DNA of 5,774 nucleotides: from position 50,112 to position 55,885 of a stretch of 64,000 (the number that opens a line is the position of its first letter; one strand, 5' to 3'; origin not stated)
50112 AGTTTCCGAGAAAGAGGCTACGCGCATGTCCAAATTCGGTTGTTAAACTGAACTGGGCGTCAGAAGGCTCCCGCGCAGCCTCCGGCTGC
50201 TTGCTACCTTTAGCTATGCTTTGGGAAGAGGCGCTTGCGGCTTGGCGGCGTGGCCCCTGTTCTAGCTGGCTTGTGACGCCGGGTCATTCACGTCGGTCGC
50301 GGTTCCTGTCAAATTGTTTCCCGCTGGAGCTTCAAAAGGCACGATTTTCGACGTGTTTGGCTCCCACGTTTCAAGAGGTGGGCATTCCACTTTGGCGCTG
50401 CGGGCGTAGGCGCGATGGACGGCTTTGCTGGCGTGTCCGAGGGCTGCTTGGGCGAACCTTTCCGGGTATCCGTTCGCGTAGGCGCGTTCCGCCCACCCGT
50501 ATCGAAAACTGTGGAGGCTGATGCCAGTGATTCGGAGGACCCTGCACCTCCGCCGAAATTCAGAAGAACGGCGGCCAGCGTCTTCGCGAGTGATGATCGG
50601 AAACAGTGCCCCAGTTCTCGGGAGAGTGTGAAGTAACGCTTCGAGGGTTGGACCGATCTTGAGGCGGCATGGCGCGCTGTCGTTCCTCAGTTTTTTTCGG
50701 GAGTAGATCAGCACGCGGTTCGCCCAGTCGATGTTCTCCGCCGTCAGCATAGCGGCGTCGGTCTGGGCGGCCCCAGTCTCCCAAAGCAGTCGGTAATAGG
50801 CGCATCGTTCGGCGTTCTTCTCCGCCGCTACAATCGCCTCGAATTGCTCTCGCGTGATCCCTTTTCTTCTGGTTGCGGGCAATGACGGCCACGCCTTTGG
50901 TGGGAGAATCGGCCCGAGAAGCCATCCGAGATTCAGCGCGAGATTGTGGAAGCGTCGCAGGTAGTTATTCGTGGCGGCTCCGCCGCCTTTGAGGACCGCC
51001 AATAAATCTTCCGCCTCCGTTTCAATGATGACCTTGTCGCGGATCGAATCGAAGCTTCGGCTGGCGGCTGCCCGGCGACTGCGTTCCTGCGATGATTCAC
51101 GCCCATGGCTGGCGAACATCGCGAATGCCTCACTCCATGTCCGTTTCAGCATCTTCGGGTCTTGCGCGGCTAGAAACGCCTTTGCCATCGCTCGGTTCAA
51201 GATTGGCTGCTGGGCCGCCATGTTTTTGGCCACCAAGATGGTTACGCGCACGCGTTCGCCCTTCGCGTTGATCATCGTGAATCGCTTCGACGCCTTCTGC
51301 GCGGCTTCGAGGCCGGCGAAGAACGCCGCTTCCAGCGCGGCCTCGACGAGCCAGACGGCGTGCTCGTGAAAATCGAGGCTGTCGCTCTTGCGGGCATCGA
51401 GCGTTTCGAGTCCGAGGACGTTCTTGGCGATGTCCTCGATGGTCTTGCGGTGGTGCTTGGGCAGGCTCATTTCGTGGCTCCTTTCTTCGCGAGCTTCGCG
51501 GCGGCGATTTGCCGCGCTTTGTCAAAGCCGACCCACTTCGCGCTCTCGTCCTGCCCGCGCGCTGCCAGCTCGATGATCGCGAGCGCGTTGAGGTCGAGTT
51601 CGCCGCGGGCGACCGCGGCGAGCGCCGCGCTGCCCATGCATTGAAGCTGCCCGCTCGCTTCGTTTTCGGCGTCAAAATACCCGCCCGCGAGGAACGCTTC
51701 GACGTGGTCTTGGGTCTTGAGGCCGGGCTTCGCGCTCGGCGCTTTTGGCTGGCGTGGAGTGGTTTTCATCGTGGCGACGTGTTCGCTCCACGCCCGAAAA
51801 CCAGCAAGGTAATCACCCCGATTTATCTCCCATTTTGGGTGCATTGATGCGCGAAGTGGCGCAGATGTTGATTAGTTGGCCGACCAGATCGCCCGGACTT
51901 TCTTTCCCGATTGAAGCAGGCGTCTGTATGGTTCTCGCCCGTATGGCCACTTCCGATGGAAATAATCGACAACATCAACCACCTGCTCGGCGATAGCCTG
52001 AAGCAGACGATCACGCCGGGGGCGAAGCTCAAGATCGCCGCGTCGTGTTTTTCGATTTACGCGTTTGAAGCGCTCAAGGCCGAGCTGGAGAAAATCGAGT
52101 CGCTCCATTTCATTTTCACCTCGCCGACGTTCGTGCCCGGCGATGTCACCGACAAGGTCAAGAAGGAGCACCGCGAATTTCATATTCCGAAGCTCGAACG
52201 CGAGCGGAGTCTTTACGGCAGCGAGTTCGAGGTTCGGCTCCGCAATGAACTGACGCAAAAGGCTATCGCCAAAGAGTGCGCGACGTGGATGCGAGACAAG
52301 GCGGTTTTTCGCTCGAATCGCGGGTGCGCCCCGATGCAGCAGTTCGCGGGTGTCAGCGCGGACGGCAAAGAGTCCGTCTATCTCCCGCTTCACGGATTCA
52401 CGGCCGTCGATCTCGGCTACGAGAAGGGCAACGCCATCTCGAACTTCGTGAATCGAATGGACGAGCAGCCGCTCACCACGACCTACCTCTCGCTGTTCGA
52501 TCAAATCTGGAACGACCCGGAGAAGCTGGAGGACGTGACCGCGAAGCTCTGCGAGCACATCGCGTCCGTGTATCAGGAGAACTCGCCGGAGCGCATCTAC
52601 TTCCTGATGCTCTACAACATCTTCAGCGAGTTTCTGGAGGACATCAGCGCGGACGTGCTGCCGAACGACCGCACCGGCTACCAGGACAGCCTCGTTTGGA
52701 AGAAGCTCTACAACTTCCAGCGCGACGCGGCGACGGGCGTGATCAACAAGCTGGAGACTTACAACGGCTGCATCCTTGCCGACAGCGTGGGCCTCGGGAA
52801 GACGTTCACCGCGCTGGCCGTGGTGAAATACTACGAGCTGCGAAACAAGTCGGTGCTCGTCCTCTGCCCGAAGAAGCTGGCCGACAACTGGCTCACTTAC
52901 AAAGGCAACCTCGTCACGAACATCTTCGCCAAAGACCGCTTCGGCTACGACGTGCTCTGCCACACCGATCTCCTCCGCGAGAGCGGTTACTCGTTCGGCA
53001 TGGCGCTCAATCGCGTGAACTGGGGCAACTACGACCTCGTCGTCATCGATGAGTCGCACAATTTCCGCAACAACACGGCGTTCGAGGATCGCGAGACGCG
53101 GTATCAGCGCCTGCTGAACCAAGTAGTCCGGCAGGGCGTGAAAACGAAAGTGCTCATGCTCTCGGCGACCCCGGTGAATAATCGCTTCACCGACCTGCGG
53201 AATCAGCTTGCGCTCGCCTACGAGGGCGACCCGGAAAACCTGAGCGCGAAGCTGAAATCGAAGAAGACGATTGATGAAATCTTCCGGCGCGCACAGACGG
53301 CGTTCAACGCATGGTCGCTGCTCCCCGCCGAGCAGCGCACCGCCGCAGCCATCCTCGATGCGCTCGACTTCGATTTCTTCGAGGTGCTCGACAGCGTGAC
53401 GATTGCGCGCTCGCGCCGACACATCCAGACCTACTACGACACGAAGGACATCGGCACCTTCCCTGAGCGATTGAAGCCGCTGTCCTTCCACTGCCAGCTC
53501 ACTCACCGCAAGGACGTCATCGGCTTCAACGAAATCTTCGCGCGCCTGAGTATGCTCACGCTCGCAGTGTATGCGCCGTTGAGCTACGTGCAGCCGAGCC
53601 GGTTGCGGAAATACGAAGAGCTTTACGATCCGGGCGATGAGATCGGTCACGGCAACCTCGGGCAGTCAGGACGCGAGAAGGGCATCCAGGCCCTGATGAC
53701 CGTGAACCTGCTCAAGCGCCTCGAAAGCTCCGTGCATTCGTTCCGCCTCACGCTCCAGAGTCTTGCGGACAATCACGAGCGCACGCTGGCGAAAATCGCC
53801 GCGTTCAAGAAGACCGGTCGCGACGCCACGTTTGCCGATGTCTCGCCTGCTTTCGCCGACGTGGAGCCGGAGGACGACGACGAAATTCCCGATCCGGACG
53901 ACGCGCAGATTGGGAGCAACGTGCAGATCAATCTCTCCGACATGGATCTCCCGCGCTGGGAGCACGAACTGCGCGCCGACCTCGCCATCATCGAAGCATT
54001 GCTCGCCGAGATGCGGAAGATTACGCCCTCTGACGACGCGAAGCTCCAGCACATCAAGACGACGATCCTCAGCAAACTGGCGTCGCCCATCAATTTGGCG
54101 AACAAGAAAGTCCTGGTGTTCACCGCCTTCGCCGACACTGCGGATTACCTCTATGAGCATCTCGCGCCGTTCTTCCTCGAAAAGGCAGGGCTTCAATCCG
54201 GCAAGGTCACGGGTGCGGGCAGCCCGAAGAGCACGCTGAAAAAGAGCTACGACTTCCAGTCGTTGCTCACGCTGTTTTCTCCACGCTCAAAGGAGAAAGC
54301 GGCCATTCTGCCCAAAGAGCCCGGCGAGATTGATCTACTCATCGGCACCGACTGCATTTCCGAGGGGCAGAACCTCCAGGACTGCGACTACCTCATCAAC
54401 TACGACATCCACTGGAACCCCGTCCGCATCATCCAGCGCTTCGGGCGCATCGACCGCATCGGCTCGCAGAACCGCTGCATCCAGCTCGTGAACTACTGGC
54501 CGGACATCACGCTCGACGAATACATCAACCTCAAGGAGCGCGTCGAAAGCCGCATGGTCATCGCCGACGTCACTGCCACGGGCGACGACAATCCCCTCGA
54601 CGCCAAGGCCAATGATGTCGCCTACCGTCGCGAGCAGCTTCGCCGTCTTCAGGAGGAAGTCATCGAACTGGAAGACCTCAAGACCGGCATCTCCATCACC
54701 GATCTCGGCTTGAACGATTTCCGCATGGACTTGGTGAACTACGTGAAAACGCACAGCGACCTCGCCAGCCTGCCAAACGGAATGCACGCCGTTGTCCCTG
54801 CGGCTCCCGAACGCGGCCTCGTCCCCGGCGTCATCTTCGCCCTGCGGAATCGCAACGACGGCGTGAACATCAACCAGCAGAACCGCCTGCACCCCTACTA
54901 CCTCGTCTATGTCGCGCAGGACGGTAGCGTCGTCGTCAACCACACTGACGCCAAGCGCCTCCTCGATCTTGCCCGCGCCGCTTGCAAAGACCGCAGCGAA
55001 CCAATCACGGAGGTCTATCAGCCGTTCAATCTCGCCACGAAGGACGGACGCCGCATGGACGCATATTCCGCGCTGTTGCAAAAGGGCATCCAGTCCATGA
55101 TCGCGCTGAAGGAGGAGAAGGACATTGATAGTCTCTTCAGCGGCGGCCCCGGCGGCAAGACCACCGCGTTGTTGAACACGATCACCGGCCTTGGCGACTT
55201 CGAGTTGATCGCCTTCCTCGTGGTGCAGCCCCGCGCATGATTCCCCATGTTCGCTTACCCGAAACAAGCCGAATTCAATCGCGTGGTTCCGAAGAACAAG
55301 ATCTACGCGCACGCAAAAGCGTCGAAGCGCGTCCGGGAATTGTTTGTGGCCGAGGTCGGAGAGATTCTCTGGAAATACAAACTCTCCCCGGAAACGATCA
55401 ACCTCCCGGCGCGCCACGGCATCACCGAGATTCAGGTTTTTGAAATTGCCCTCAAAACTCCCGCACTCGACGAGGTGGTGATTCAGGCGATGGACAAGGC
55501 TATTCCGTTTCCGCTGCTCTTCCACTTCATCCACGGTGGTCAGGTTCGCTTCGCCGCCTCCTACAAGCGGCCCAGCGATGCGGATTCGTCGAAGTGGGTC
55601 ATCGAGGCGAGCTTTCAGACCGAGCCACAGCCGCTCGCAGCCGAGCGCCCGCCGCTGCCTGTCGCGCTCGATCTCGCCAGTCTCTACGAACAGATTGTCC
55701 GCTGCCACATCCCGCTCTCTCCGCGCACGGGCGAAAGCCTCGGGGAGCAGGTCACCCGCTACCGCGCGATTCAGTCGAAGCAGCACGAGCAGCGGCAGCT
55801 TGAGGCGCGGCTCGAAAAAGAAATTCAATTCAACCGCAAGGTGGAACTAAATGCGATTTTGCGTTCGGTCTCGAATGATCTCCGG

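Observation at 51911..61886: Composite defence locus: SNF2 helicase, DUF4391 and PLD nuclease fused in one co-directional run with a Type III Mod/Res pair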

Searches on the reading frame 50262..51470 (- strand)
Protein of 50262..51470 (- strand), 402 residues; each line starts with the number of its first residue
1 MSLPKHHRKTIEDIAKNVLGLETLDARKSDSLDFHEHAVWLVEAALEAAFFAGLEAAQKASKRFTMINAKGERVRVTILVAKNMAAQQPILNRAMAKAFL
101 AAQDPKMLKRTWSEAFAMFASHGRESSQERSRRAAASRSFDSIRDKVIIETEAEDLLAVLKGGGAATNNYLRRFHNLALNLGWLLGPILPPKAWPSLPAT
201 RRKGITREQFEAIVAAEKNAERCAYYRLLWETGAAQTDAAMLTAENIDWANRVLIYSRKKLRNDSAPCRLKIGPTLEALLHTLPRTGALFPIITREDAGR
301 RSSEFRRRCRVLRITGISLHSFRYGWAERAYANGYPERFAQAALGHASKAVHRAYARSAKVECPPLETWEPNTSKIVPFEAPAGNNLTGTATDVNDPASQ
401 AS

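Call 49: search_protein_families(library=pfam, proteins=[window:50262-51470:-], max_evalue=0.001)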
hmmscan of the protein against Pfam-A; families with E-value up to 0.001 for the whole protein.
window:50262-51470:- (402 aa): 2 families
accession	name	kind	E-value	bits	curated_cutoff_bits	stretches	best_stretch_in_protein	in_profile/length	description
PF21841.1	DUF6900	-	4.5e-19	68.6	24.1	1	7-57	2-52/52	Family of unknown function (DUF6900)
PF00589.27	Phage_integrase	-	1e-10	42.1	27.1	1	205-360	3-170/172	Phage integrase family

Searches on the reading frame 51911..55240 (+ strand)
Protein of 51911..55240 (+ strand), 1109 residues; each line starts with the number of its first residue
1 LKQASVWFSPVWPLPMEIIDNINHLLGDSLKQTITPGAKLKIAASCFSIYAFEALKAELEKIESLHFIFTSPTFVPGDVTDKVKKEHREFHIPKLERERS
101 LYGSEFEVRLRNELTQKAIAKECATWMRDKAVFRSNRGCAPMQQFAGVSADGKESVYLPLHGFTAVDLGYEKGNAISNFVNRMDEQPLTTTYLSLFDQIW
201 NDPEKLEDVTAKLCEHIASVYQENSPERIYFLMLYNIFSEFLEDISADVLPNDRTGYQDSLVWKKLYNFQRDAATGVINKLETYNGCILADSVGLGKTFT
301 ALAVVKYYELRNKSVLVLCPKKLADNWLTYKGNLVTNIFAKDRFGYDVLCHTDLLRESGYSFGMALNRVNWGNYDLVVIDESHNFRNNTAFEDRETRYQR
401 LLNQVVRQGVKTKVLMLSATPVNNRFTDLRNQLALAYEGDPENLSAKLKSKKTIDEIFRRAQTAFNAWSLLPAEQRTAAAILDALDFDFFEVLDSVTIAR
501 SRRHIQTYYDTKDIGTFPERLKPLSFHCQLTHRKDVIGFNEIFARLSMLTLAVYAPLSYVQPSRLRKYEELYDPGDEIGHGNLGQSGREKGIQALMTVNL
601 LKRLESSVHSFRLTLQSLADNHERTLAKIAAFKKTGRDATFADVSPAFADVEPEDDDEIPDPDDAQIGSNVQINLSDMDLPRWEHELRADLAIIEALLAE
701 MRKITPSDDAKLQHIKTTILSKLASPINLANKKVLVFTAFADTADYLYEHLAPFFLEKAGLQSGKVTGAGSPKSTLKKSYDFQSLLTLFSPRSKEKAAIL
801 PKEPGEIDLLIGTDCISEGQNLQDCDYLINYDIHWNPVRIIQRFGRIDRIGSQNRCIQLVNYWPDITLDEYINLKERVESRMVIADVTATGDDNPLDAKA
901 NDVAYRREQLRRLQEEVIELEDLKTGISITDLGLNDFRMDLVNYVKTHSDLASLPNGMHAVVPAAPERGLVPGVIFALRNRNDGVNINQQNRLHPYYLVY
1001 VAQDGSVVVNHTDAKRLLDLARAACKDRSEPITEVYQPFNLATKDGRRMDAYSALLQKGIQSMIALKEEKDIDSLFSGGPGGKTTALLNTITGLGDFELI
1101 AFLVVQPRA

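Call 4: search_protein_families(library=pfam, proteins=[window:51911-55240:+], max_evalue=0.01)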
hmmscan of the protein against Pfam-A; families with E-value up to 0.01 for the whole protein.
window:51911-55240:+ (1109 aa): 5 families
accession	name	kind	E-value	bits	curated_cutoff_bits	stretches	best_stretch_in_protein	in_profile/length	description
PF00271.37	Helicase_C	-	7.8e-14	52.3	23.5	1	727-851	11-110/110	Helicase conserved C-terminal domain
PF00176.29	SNF2-rel_dom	-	5.5e-11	42.5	24.9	1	283-328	15-67/290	SNF2-related domain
PF04851.21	ResIII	-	5.9e-09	36.5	22.5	1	265-322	3-63/164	Type III restriction enzyme, res subunit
PF00270.35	DEAD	-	1.4e-06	28.6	26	1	367-422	111-161/167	DEAD/DEAH box helicase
PF20720.3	nSTAND3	-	0.0021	18.2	27.2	0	273-351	6-82/155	Novel STAND NTPase 3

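Call 5: search_protein_families(library=padloc, proteins=[window:51911-55240:+], max_evalue=0.01)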
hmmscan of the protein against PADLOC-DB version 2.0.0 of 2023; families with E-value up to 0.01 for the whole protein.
window:51911-55240:+ (1109 aa): 48 families (the best 25 are shown)
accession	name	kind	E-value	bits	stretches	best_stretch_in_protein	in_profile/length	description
PDLC01075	C3a139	-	2.6e-122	408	1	195-1105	163-947/948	HKD+Snf2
PDLC02621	DrmD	-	2.7e-33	113.3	2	588-862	391-635/1040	DrmD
PDLC02619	DrmD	-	4.5e-30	102.5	2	677-858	360-541/872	DrmD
PDLC02623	DrmD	-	1.8e-29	100.1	2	708-873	509-646/1040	DrmD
PDLC02193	PLD_Helicase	-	1.2e-28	97.8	3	688-883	649-832/905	-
PDLC02500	BrxHI|BrxHII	-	9e-25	85.4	2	687-863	436-585/933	BrxHI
PDLC03830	ZacC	-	3.1e-24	83.7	3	365-425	235-292/1019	-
PDLC00659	HmaA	-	1.5e-23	80.6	2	596-856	372-616/1176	SNF2 helicase / DEAD-box helicase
PDLC02843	DpdE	-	1.4e-20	70.9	2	288-427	179-303/1091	DpdE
PDLC04556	PDC-M27C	-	1.6e-19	67.8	3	269-329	39-102/892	-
PDLC02572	DrmA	-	2e-18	63.7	2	592-855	390-626/1043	DrmA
PDLC02840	DpdE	-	1.1e-17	61.7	2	288-425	180-306/1091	DpdE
PDLC02504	BrxHI|BrxHII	-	1.5e-16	57.5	2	805-880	535-612/971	BrxHII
PDLC02632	DrmD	-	4.8e-16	56.4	2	695-857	486-631/662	DrmD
PDLC04554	PDC-M27C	-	1.1e-13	48.3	2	373-444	195-265/1217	-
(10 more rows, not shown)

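Call 6: search_protein_families(library=ncbifam, proteins=[window:51911-55240:+], max_evalue=0.01)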
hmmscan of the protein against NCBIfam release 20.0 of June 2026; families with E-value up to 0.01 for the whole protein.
window:51911-55240:+ (1109 aa): 19 families
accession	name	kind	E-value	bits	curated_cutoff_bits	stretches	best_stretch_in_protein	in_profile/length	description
NF038317.1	DISARM_DrmD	equivalog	2.2e-40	138.8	610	2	587-867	374-625/1021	DISARM system SNF2-like helicase DrmD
NF042964.1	phospholipD_antiphage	equivalog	1.4e-35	122.9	1100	3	688-884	646-826/895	phospholipase D-like domain-containing anti-phage protein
NF038318.1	DISARM_DrmD_b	equivalog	1.3e-29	103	950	2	684-858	364-538/868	DISARM system SNF2-like helicase DrmD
NF041062.1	DpdE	equivalog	2.2e-25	88.8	500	2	288-429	174-305/1048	protein DpdE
NF003426.0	PRK04914.1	equivalog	5.2e-16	58.1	576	2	287-421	173-316/959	RNA polymerase-associated protein RapA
NF053675.1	pilus_reg_Snf2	equivalog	8.1e-12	44.1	1100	1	239-429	558-744/1029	pilus expression-regulating Snf2 family helicase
NF058637.1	helic_SCO1167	equivalog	4.4e-08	31.7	1200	1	286-430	490-631/932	SCO1167/SCO6262 family helicase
NF010337.0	PRK13766.1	equivalog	7e-08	31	610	1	689-861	329-478/781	Hef nuclease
NF041790.1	anti-phage_ZorD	equivalog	6.8e-07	27.6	1500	1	283-327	603-650/1035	type I Zorya anti-phage system protein ZorD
NF008394.0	PRK11192.1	equivalog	2.8e-05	23.1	507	1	796-869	287-360/441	ATP-dependent RNA helicase SrmB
NF053631.1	RNA_helic_CshA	equivalog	5e-05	22.3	646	1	804-863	285-344/434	degradosome RNA helicase CshA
TIGR02621.3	cas3_GSU0051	exception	9e-05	21.5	400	0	625-884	185-405/854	type I-G CRISPR-associated helicase/endonuclease Cas3g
TIGR04095.1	dnd_restrict_1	equivalog_domain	0.00056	19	600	0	266-329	9-72/451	DNA phosphorothioation system restriction enzyme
NF008642.0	PRK11634.1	equivalog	0.0023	16.4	989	1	804-861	293-350/628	DEAD/DEAH family ATP-dependent RNA helicase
NF053711.1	RNA_heli_RhlE1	exception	0.0029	16.4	750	1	803-860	291-348/434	RNA helicase RhlE1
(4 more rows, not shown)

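Call 37: search_solved_structures(query=window:51956-55240:+, max_evalue=0.001)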
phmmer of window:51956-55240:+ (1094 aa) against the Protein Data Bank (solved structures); distinct sequences matched with E-value up to 0.001: 35.
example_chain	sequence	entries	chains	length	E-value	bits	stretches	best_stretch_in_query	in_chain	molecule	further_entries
6ne3_W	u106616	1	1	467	9.5e-10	40.1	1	246-416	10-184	SWI/SNF-related matrix-associated actin-dependent regulator of chromatin subfamily A membe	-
8v4y_W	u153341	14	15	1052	3.3e-09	38.3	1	242-416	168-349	SWI/SNF-related matrix-associated actin-dependent regulator of chromatin subfamily A membe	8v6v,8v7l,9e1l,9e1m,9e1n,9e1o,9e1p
8so8_A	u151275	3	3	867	3.4e-08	35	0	783-839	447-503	RNA polymerase-associated protein RapA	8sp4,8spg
6bog_A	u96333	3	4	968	4.7e-08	34.5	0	783-839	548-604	RNA polymerase-associated protein RapA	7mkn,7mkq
7m8e_F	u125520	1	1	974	4.7e-08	34.5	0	783-839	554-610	RNA polymerase-associated protein RapA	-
4s20_K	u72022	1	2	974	4.8e-08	34.5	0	783-839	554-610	RNA polymerase-associated protein RapA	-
7otq_K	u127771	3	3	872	2.6e-07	32.1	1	250-415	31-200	Chromodomain-helicase-DNA-binding protein 1-like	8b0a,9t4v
7epu_B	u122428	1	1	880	2.7e-07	32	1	250-415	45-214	Chromodomain-helicase-DNA-binding protein 1-like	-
7enn_K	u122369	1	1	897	2.8e-07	32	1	250-415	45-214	Chromodomain-helicase-DNA-binding protein 1-like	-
8t0l_F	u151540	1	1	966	3.1e-07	31.8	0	783-839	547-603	RNA polymerase-associated protein RapA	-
6iro_L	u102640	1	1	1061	7.3e-07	30.6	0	270-414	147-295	ISWI chromatin-remodeling complex ATPase ISW1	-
6jyl_K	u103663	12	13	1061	7.3e-07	30.6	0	270-414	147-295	ISWI chromatin-remodeling complex ATPase ISW1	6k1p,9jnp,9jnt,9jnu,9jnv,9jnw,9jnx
7x3t_V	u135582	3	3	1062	7.4e-07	30.6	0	270-414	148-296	ISWI chromatin-remodeling complex ATPase ISW1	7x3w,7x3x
9lj2_K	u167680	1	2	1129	9e-07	30.3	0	270-414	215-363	ISWI chromatin-remodeling complex ATPase ISW1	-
1z63_A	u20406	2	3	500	3.9e-06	28.2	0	270-416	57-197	Helicase of the snf2/rad54 family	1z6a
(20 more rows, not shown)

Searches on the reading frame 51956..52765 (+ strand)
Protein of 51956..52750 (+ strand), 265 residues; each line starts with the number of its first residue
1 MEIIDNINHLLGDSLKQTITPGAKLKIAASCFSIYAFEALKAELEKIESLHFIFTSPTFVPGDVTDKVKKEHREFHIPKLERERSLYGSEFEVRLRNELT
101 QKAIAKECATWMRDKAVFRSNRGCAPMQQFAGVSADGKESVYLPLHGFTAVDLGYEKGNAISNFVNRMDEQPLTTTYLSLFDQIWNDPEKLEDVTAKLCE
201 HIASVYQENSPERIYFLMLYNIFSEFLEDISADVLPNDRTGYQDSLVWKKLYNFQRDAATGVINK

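Call 38: search_protein_families(library=pfam, proteins=[window:51956-52750:+], max_evalue=10)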
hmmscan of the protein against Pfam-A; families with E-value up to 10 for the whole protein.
window:51956-52750:+ (265 aa): 0 families

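Call 44: search_solved_structures(query=A3, max_evalue=10, show_alignments=2)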
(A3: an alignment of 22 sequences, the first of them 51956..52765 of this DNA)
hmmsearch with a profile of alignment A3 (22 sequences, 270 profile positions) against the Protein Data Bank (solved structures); distinct sequences matched with E-value up to 10: 0.

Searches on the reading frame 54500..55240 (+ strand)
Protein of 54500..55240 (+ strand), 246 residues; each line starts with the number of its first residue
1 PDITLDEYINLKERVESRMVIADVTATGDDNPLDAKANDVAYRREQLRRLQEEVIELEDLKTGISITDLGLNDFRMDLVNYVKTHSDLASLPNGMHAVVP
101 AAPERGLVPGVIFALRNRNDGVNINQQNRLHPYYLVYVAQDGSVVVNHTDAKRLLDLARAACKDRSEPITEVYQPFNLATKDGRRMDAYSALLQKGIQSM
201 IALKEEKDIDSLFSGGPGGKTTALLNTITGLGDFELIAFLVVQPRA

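Call 38: search_protein_families(library=pfam, proteins=[window:54500-55240:+], max_evalue=10)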
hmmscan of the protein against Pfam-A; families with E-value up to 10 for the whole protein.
window:54500-55240:+ (246 aa): 1 family
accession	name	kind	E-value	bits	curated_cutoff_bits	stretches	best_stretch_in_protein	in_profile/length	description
PF16559.10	GIT_CC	-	0.22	11.7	28.7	0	3-15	13-25/66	GIT coiled-coil Rho guanine nucleotide exchange factor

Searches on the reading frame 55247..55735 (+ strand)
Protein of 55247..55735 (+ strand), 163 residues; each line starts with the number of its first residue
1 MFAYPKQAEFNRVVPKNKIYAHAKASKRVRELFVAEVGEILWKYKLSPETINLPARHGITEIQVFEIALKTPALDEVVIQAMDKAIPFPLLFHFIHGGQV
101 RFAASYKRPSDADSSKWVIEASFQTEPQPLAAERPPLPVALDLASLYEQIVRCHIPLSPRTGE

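Call 54: predict_structure(alignment_id=A4)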
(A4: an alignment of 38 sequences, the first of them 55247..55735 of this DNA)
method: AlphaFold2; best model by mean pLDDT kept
length: 163 residues; sequences in the alignment: 38
mean_pLDDT: 84.3   pTM: 0.80
mean pLDDT of the five models: 84.3, 74.0, 72.5, 69.5, 69.1
residues with pLDDT >= 90: 46; 70-90: 106; 50-70: 10; < 50: 1
segments of 3 or more residues with pLDDT < 50: none
pLDDT, mean of each block of 10 residues (from residue 1): 83 87 85 93 91 80 93 88 83 93 82 74 87 81 85 74 52
secondary structure, 60 per line:
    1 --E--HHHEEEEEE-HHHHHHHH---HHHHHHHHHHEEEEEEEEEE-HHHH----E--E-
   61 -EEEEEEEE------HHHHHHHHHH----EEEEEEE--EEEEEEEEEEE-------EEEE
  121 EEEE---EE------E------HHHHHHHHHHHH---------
elements in order: E9-14 H16-23 H27-36 E37-46 H48-51 E62-69 H76-85 E90-96 E99-109 E117-124 H143-154
